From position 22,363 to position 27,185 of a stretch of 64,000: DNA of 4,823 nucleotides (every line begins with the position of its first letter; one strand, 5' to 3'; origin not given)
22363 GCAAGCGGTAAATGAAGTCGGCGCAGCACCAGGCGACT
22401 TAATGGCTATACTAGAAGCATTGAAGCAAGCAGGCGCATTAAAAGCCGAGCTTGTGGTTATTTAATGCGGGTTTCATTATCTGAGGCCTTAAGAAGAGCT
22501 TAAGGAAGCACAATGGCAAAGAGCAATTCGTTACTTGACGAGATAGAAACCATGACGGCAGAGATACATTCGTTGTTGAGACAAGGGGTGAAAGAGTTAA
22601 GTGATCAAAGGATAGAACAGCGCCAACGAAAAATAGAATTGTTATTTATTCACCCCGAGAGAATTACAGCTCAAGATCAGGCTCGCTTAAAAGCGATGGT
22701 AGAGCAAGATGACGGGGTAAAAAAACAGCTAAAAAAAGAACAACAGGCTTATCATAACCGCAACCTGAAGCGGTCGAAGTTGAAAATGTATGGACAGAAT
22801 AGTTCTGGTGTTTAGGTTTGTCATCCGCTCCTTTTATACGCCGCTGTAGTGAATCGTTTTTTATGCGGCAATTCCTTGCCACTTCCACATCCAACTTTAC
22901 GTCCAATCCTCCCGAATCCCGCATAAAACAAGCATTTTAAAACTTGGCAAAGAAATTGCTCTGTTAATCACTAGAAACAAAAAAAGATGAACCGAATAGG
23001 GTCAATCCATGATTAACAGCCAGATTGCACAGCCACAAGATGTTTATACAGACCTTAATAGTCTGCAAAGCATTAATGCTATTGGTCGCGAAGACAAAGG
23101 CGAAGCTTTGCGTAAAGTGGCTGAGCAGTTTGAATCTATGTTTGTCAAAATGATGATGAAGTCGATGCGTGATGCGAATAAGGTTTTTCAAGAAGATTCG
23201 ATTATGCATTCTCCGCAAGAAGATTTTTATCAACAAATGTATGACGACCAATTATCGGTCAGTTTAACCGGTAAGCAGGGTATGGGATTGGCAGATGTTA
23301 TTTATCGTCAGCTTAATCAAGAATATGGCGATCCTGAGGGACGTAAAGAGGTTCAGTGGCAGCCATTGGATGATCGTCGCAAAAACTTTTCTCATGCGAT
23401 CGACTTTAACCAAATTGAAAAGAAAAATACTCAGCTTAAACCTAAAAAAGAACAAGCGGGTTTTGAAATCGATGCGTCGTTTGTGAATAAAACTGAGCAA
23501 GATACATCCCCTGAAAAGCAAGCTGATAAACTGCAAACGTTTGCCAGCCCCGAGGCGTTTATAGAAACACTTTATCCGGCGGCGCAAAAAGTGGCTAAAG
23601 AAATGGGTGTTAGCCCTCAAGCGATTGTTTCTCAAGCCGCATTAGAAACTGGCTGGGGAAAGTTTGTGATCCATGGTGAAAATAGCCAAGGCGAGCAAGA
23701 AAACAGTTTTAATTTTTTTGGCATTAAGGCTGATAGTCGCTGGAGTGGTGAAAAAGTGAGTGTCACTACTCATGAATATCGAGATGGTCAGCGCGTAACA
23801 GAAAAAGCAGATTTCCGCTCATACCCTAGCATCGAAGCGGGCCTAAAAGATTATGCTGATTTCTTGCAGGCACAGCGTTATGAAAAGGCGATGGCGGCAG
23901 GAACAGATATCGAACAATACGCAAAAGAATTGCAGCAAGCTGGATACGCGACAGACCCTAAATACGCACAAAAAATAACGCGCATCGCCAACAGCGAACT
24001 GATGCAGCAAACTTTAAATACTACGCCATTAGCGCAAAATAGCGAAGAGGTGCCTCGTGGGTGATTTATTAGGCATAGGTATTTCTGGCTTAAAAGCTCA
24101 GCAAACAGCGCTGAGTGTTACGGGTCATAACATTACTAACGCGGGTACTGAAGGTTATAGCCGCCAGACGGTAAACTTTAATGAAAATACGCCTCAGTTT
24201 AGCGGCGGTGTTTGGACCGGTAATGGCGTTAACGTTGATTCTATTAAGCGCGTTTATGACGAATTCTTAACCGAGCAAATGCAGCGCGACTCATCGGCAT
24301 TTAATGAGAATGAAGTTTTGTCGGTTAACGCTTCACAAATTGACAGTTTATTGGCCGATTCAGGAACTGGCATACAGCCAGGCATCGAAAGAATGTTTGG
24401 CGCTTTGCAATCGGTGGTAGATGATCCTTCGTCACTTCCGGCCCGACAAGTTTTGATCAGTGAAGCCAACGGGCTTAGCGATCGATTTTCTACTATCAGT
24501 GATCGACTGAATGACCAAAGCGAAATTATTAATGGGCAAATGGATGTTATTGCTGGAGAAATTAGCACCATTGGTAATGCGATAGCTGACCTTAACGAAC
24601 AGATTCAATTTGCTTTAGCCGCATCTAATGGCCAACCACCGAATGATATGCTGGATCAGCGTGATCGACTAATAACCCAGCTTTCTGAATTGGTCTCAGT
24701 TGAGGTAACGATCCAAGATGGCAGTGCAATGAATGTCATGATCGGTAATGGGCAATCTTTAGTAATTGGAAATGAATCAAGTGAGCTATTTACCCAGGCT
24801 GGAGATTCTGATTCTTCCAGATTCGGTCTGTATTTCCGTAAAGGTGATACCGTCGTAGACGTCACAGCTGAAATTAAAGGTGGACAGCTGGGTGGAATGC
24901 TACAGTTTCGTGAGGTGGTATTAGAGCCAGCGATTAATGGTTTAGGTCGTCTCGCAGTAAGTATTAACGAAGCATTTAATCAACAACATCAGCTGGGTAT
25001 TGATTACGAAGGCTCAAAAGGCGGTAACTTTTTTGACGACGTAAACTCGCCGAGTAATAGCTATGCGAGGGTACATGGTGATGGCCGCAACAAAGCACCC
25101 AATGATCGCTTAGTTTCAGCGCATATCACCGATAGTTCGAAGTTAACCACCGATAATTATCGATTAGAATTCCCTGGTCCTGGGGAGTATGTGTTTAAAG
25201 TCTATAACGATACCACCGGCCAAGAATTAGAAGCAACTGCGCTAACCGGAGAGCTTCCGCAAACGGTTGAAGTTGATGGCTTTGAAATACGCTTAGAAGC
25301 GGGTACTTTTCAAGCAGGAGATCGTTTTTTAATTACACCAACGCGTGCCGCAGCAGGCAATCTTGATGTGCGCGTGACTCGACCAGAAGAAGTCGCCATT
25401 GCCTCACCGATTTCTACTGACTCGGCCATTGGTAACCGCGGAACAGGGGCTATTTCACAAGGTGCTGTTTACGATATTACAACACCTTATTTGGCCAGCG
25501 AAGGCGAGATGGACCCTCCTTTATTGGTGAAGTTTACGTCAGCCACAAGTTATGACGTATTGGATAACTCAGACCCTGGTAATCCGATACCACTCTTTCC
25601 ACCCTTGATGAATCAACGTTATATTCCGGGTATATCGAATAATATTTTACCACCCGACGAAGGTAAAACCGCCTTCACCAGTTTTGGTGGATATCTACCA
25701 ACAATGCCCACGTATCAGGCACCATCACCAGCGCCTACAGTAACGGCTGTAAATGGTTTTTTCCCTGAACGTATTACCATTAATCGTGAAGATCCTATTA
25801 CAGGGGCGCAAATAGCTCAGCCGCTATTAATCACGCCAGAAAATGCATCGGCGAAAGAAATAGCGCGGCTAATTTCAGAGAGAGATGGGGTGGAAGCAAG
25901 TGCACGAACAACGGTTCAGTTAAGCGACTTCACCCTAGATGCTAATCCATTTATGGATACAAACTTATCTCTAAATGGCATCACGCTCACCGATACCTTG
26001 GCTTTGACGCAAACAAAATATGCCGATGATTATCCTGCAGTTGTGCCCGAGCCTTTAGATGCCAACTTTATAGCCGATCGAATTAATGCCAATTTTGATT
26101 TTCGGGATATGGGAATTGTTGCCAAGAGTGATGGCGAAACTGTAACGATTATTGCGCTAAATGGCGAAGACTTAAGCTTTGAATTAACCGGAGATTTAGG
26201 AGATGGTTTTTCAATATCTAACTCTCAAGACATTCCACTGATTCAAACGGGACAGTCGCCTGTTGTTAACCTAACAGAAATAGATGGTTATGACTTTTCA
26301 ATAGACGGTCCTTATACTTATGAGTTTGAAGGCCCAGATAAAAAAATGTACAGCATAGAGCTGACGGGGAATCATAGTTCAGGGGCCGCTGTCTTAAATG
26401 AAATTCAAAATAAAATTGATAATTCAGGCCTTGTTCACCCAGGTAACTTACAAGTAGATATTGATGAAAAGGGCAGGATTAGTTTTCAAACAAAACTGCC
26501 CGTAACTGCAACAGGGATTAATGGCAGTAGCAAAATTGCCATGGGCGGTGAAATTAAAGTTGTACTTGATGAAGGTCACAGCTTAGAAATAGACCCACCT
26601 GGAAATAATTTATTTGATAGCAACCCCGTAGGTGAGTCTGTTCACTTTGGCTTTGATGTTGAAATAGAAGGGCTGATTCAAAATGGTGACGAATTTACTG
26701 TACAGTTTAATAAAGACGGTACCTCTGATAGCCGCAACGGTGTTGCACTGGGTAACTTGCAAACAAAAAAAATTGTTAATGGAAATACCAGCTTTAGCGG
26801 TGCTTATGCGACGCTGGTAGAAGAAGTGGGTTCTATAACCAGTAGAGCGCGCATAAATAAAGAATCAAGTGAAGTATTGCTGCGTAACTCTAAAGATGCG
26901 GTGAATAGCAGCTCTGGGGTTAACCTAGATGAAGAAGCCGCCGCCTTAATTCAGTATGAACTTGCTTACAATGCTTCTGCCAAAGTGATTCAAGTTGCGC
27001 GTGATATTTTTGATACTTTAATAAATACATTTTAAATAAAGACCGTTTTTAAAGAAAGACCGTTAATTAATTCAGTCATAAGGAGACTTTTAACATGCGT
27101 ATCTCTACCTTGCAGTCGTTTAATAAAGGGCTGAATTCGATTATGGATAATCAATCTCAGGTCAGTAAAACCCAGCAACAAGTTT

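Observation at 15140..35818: All four surface-exposed axial proteins (hook, HAP1, flagellin, cap) are enlarged by the same repeat module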

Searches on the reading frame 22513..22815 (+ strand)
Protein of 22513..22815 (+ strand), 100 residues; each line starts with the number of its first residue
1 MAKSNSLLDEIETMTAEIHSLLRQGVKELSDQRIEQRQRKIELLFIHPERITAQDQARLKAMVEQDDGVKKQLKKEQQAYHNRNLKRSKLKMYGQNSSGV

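Call 81: search_protein_families(library=pfam, proteins=[window:22513-22815:+], max_evalue=0.001)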
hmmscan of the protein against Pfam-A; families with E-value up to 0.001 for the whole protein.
window:22513-22815:+ (100 aa): 0 families

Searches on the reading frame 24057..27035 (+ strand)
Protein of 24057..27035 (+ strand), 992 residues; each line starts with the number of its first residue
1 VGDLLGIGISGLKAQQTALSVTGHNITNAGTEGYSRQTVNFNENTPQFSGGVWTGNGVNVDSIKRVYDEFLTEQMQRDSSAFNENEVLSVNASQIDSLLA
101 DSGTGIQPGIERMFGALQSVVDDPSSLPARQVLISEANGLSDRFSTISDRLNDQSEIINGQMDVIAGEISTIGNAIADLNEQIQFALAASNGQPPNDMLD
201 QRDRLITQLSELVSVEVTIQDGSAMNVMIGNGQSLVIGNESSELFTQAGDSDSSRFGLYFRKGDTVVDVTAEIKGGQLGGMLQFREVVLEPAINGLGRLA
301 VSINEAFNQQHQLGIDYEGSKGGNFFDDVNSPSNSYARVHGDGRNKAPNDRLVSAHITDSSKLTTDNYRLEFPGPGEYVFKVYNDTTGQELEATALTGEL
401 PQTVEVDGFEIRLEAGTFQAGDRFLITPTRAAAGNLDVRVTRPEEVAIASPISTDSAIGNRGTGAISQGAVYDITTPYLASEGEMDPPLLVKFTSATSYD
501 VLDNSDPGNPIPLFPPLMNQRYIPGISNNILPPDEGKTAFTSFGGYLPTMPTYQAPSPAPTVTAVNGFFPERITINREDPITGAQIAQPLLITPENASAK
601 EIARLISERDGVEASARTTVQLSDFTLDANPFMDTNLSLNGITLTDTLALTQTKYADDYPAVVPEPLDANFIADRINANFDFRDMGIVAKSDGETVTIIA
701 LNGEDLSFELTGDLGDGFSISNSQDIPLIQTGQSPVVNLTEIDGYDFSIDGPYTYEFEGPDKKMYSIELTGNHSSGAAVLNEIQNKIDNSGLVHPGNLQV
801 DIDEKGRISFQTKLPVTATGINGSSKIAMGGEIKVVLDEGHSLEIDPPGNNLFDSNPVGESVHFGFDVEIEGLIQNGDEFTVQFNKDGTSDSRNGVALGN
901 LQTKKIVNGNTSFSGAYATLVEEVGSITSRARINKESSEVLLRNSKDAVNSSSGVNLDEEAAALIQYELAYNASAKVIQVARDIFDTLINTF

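Call 3: search_protein_families(library=pfam, proteins=[window:24057-27035:+], max_evalue=0.01)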
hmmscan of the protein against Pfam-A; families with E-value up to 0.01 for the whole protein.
window:24057-27035:+ (992 aa): 4 families
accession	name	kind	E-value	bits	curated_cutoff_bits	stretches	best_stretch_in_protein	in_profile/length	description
PF22638.1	FlgK_D1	-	1.3e-73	247.9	28.6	1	93-326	2-233/233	Flagellar hook-associated protein FlgK helical domain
PF06429.18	Flg_bbr_C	-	4.6e-09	36.1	23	1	951-990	6-45/46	Flagellar basal body rod FlgEFG protein C-terminal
PF21158.3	flgK_1st_1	-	7.7e-07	29.5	24.2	1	352-428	12-81/81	Flagellar hook-associated protein 1, D2-like domain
PF00460.25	Flg_bb_rod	-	2.4e-05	24.6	20.7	1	7-34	3-30/31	Flagella basal body rod protein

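Call 4: search_protein_families(library=ncbifam, proteins=[window:24057-27035:+], max_evalue=0.01)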
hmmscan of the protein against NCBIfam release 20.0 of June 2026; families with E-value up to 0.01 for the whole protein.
window:24057-27035:+ (992 aa): 14 families
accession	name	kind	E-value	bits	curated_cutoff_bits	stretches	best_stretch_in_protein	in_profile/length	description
TIGR02492.1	flgK_ends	equivalog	1.5e-93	314.5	170.75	2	4-329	2-331/437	flagellar hook-associated protein FlgK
NF004241.1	PRK05682.1-5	equivalog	2.2e-10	40.2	469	1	8-43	8-43/446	flagellar hook protein FlgE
NF004238.1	PRK05682.1-1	equivalog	6.3e-10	38.9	400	1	7-69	5-69/414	flagellar hook protein FlgE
TIGR03506.1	FlgEFG_subfam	subfamily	3e-08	33.8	70.25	1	5-62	3-61/351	flagellar hook-basal body complex protein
NF004243.1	PRK05682.2-2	equivalog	4.1e-08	32.7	801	1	7-65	9-67/420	flagellar hook protein FlgE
NF009275.1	PRK12632.1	equivalog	4.5e-07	30.3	170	1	5-68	8-74/130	flagellar basal body rod protein FlgC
NF040922.1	flgE_Caulobact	equivalog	1.1e-06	27.9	750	1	8-62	10-65/505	flagellar hook protein FlgE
NF004242.0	PRK05682.2-1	equivalog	1.3e-06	27.5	365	1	7-67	9-70/422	flagellar hook protein FlgE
TIGR02488.1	flgG_G_neg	equivalog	2.8e-06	27.1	252.75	1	7-43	4-40/259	flagellar basal-body rod protein FlgG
NF009278.1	PRK12636.1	equivalog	7.3e-06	25.7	350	1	8-48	8-48/263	flagellar basal body rod protein FlgG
TIGR01396.1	FlgB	equivalog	1.7e-05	25.1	59.05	0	12-44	12-44/131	flagellar basal body rod protein FlgB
TIGR01395.1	FlgC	equivalog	3.8e-05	24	102.1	0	5-70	4-77/137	flagellar basal body rod protein FlgC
NF005286.1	PRK06803.1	equivalog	0.00079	18.7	467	0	6-63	4-56/402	flagellar hook protein FlgE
TIGR02490.1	flgF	equivalog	0.006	16.2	178.5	1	8-47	4-43/218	flagellar basal-body rod protein FlgF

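Call 9: find_related_loci(query=window:24057-27035:+, collection=genome_contigs, flank=10000)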
Query window:24057-27035:+ (992 aa) in genome_contigs; peptide patterns used: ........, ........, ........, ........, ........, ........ (x = any residue, [..] = any of these).
41 stretches matched a pattern; 4 encode a relative of the query (tblastn E <= 1e-3); 3 distinct loci.
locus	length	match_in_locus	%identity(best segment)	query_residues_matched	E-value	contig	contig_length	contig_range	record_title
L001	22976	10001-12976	74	1-992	0e+0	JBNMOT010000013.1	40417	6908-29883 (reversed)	MAG: Oleispira sp. isolate 3300055726_139 Ga0535650_0000972, whole genome shotgun sequence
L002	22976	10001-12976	96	1-992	0e+0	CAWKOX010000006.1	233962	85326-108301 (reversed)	MAG: uncultured Gammaproteobacteria bacterium isolate MFD03551.bin.1.145 genome assembly, contig: contig_10911, whole ge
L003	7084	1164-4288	58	1-992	0e+0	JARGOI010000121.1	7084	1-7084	MAG: Thalassolituus sp. isolate bin_em_oilr2.003 NODE_5063_length_7084_cov_9.553137, whole genome shotgun sequence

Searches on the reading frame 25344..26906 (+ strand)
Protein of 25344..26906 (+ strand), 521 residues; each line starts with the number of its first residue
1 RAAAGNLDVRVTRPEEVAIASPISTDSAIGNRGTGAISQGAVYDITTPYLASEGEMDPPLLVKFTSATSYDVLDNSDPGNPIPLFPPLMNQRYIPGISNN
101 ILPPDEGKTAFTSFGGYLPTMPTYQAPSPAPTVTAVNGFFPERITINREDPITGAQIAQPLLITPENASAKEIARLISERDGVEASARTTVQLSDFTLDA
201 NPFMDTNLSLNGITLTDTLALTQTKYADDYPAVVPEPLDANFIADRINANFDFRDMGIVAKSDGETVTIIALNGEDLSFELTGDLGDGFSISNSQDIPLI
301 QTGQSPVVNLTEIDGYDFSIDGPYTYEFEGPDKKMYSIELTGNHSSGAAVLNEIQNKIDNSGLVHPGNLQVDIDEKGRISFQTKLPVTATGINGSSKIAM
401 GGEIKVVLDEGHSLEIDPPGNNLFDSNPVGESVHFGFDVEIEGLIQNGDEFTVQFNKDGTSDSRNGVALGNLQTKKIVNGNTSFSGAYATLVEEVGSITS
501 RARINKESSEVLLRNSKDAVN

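Call 24: find_homologous_proteins(query=window:25344-26906:+, max_evalue=0.001)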
Query window:25344-26906:+ (521 aa): 33 proteins with E <= 0.001 among 8000 candidates.
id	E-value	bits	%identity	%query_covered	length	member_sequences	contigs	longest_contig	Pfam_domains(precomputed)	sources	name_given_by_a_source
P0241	1.5e-206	705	67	92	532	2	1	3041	PF06429.19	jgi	jgi:flagellar hook-associated protein 1 FlgK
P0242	4.9e-198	677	59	100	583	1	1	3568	PF06429.19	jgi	jgi:flagellar hook-associated protein 1 FlgK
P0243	7.4e-195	667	58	100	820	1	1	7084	PF21158.4,PF06429.19,PF22638.2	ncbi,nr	ncbi:MAG: flagellar basal body rod C-terminal domain-containing protein, partial [Oleibacter sp.]|nr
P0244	8.3e-181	620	59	89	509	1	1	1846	PF06429.19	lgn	-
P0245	6.4e-167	575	53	100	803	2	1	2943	PF21158.4,PF06429.19,PF22638.2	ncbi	ncbi:MAG: FlgK family flagellar hook-associated protein, partial [Oceanobacter sp.]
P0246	2.2e-164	566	63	80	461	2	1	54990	PF06429.19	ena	-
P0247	3.2e-163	562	58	89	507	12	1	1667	PF06429.19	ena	-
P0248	5.1e-160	552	58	86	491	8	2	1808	PF06429.19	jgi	-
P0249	7.2e-153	528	49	100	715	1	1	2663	PF21158.4,PF06429.19,PF22638.2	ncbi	-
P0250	1.3e-150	521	51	94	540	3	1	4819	PF06429.19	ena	-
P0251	5.3e-150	519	48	100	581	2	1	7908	PF06429.19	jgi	-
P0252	3.9e-148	513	48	100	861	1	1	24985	PF21158.4,PF06429.19,PF22638.2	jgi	-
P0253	2.5e-147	510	52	89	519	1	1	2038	PF06429.19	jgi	jgi:flagellar hook-associated protein 1 FlgK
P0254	1.9e-136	474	59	71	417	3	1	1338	PF06429.19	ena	-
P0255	1.8e-128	448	56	70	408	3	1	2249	PF06429.19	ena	-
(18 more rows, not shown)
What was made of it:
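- Tried and rejected: The find_homologous_proteins search for the FlgK insert returned mostly fragments (call 24).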

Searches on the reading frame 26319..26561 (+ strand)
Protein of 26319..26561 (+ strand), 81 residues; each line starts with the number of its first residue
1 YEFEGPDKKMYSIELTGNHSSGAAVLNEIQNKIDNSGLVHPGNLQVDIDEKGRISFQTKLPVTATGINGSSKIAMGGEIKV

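Call 44: search_protein_families(library=pfam, proteins=[window:26319-26561:+], max_evalue=10)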
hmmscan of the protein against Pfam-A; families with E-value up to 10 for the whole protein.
window:26319-26561:+ (81 aa): 1 family
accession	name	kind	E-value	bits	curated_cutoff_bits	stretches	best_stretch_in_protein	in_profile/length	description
PF23795.1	SH3_YKFC_2nd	-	0.18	12.1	27.4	1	53-64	20-31/57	YKFC SH3b2 domain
